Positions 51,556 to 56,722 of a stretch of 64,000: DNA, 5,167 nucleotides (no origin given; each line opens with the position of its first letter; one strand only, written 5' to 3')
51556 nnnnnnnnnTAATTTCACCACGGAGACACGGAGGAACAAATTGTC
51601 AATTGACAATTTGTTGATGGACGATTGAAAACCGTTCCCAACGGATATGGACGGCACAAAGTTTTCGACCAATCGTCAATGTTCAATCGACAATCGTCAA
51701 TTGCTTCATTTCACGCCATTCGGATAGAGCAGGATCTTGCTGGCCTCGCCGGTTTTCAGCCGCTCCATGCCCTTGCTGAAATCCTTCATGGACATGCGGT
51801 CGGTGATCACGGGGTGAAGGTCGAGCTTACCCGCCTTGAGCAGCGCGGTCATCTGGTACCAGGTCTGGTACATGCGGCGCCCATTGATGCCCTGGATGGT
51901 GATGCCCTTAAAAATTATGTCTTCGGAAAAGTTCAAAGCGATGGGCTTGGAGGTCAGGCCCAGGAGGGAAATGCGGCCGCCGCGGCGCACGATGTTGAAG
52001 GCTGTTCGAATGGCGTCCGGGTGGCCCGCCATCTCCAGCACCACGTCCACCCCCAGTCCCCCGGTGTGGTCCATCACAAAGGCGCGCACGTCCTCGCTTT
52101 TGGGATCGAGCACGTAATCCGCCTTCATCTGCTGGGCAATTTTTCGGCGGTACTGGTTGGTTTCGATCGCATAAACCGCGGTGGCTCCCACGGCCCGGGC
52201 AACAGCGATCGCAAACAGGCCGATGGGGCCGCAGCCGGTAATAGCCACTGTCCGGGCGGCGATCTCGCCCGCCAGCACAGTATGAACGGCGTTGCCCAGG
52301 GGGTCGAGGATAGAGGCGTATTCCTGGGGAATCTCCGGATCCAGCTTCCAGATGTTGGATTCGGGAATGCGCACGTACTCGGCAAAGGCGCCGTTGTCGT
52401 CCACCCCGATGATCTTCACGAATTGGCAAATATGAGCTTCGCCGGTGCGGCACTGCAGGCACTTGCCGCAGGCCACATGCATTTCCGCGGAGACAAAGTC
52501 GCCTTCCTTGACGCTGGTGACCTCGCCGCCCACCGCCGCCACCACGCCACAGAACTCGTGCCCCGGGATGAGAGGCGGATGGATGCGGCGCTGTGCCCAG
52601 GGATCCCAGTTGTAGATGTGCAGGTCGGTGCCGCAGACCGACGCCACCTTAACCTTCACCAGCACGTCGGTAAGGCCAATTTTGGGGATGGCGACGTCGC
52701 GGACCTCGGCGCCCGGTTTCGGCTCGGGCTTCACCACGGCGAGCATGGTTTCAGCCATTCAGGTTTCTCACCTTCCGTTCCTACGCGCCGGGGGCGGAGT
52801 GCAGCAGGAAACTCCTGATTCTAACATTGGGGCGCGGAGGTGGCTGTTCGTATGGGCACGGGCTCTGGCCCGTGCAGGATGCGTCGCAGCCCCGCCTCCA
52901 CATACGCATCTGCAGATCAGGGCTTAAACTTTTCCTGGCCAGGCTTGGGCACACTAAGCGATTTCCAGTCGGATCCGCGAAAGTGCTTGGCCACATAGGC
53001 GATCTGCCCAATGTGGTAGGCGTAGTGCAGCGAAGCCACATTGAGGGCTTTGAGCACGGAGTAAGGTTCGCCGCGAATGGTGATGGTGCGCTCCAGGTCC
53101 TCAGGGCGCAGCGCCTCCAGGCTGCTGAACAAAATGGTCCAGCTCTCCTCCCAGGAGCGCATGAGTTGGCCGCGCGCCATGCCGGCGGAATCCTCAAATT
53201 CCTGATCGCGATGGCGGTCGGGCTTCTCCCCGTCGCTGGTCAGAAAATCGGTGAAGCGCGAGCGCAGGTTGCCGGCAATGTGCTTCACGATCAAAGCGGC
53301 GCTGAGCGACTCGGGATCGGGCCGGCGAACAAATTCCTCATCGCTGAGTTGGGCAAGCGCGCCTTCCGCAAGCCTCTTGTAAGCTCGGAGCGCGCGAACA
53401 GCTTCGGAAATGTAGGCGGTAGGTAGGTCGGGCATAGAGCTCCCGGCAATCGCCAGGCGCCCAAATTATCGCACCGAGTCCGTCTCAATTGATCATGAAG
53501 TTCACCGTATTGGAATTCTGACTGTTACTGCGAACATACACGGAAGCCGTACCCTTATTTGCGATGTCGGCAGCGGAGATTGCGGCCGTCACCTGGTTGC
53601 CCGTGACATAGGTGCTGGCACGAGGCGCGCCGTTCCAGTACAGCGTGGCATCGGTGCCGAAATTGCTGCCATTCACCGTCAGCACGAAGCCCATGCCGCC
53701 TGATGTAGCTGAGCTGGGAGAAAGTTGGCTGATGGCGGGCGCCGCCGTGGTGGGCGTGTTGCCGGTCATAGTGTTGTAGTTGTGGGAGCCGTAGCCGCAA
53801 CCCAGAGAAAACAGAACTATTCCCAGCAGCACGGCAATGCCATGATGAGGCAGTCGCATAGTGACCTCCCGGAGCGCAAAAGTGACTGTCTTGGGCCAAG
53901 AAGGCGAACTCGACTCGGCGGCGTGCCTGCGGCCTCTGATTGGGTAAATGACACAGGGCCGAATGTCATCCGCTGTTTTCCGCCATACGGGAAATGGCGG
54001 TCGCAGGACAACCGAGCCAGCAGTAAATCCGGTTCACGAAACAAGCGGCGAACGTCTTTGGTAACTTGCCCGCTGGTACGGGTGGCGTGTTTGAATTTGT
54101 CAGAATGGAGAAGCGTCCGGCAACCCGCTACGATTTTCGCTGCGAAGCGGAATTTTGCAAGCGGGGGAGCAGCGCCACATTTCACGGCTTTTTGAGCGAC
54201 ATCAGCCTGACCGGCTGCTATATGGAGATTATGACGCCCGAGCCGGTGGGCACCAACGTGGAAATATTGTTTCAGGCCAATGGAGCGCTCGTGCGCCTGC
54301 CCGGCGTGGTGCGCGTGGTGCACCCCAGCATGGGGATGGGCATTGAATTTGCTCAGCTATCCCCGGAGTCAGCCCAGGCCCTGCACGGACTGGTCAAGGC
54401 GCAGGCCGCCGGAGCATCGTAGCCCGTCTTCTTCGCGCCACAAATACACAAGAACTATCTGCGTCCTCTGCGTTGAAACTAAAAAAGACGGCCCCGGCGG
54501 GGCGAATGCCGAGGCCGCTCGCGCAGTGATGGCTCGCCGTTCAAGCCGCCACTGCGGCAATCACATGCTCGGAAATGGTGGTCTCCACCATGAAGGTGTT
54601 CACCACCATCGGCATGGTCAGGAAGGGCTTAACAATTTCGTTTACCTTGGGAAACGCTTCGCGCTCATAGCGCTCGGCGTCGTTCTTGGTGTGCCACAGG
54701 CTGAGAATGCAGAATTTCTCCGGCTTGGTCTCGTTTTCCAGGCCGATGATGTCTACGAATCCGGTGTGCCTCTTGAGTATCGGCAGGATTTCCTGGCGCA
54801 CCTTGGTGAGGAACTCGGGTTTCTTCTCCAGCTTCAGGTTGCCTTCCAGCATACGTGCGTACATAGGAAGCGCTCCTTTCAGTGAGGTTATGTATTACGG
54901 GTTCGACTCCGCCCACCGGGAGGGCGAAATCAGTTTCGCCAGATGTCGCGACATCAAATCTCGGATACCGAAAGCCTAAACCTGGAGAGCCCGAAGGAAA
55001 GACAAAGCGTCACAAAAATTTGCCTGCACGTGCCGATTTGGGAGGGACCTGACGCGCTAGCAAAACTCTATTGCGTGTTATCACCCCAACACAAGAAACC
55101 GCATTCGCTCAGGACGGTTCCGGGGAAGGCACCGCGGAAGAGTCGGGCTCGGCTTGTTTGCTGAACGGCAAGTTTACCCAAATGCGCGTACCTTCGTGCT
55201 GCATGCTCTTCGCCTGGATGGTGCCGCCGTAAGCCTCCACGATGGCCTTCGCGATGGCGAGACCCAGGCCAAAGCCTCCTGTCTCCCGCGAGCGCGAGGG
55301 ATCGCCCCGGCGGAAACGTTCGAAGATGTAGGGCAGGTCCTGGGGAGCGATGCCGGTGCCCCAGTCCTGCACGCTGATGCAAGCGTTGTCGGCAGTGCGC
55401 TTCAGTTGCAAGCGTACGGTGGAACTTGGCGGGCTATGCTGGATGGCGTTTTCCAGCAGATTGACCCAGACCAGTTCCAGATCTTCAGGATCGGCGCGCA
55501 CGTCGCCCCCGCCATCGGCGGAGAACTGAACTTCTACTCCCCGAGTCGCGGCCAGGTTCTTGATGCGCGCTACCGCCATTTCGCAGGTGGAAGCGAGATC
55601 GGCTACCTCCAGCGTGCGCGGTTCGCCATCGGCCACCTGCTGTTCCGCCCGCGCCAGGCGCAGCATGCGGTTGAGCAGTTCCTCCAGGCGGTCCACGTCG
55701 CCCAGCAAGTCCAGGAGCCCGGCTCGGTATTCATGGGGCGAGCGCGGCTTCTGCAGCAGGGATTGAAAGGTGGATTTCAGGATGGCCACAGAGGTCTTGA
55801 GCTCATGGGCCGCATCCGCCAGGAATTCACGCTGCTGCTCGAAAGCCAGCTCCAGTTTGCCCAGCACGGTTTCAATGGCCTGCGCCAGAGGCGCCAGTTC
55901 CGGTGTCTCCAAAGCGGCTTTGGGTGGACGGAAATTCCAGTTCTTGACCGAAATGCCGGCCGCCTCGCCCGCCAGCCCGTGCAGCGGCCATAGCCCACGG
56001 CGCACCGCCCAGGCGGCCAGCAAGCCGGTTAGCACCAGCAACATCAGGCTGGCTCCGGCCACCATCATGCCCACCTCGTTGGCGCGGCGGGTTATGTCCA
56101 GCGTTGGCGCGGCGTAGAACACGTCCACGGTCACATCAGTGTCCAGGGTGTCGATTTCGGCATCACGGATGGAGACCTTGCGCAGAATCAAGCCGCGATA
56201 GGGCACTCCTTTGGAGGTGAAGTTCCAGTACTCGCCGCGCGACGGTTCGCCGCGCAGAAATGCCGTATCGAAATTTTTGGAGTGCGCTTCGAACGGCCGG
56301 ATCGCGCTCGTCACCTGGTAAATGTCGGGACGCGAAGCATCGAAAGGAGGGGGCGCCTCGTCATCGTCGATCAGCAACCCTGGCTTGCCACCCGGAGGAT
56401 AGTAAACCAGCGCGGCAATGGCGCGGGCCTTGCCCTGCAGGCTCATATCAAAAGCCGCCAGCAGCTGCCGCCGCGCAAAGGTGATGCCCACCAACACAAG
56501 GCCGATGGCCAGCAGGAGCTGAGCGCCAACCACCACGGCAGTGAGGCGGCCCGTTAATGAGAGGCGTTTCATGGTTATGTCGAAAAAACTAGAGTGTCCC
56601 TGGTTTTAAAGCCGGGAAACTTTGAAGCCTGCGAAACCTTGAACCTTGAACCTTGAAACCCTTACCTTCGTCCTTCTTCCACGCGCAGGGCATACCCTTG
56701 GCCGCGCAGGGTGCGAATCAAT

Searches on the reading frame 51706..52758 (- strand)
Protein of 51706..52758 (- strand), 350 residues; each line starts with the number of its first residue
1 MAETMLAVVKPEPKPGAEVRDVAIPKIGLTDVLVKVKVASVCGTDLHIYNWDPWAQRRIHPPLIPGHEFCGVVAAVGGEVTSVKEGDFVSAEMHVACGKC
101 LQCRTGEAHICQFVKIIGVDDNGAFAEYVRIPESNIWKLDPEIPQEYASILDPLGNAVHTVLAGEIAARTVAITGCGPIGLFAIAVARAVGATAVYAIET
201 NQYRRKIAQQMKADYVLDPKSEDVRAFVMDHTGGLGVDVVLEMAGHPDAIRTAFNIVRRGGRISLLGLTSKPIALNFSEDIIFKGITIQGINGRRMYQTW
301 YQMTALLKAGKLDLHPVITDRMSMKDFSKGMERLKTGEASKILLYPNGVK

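Call 47: search_protein_families(library=pfam, proteins=[window:51706-52758:-], max_evalue=0.0001)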
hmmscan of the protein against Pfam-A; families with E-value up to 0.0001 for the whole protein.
window:51706-52758:- (350 aa): 4 families
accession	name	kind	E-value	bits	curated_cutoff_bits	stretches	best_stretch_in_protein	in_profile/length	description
PF08240.17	ADH_N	-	6.5e-30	103.9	23.5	1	30-140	3-103/104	Alcohol dehydrogenase GroES-like domain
PF00107.32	ADH_zinc_N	-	6.6e-30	104.1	31.8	1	178-308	1-128/129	Zinc-binding dehydrogenase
PF13602.12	ADH_zinc_N_2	-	7.9e-09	37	27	1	212-339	2-128/134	Zinc-binding dehydrogenase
PF16912.11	Glu_dehyd_C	-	9.5e-09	35.5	34.9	1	165-286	28-153/211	Glucose dehydrogenase C-terminus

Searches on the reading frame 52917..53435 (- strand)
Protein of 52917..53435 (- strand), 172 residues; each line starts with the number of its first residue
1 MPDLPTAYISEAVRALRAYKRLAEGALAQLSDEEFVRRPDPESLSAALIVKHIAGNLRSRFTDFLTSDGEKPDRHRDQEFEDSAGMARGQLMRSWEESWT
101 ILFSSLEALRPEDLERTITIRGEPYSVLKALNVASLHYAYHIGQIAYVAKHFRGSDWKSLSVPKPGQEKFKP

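Call 47: search_protein_families(library=pfam, proteins=[window:52917-53435:-], max_evalue=0.0001)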
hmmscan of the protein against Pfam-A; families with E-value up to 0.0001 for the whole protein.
window:52917-53435:- (172 aa): 3 families
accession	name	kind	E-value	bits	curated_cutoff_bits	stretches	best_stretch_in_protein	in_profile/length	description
PF07609.16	DUF1572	-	8.2e-59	198.4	23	1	6-164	4-161/163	Protein of unknown function (DUF1572)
PF12867.12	DinB_2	-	2.9e-11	44.4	24.8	1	21-145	7-128/128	DinB superfamily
PF04978.18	MST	-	1.1e-08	36.1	27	1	15-148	5-143/149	Mycothiol-S-transferase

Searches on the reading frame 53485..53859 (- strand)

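Call 47: search_protein_families(library=pfam, proteins=[window:53485-53859:-], max_evalue=0.0001)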
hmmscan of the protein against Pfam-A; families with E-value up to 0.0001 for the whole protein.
window:53485-53859:- (124 aa): 1 family
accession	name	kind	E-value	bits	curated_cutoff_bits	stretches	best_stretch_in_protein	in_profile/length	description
PF01833.30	TIG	-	2.4e-09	37.5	20.9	1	41-121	1-82/84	IPT/TIG domain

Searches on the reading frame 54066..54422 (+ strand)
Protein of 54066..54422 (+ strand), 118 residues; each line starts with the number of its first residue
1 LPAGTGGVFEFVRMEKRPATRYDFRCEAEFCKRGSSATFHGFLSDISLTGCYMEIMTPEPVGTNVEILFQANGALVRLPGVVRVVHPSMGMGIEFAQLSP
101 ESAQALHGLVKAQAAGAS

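Call 47: search_protein_families(library=pfam, proteins=[window:54066-54422:+], max_evalue=0.0001)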
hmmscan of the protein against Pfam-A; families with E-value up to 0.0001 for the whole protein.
window:54066-54422:+ (118 aa): 1 family
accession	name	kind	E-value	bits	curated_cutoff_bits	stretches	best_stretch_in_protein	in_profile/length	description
PF07238.19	PilZ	-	2.3e-10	41.1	22.5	1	16-110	2-100/102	PilZ domain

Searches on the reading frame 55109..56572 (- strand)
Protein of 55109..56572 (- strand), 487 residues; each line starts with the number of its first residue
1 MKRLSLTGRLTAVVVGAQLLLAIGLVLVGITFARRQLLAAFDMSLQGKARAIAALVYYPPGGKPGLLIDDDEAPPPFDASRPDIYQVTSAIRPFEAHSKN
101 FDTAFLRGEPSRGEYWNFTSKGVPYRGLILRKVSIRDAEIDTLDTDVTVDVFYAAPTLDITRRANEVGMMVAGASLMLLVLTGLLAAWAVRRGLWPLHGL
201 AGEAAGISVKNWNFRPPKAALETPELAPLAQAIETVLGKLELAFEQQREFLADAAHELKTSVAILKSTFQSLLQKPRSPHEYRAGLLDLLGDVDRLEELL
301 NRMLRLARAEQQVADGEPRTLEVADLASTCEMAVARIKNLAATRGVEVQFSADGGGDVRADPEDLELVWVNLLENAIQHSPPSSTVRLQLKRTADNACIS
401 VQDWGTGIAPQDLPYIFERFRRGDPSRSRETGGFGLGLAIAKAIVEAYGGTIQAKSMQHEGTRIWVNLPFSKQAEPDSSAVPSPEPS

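Call 48: search_protein_families(library=pfam, proteins=[window:55109-56572:-], max_evalue=0.0001)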
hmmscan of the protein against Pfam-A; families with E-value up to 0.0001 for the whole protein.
window:55109-56572:- (487 aa): 3 families
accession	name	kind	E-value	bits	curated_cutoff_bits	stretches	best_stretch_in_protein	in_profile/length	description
PF02518.31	HATPase_c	-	2.3e-28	99.3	26.4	1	361-471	2-110/111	Histidine kinase-, DNA gyrase B-, and HSP90-like ATPase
PF00512.31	HisKA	-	2.9e-09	37.3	26.9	1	246-311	1-65/66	His Kinase A (phospho-acceptor) domain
PF13581.12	HATPase_c_2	-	3.4e-05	24.3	27.4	0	363-446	30-110/127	Histidine kinase-like ATPase domain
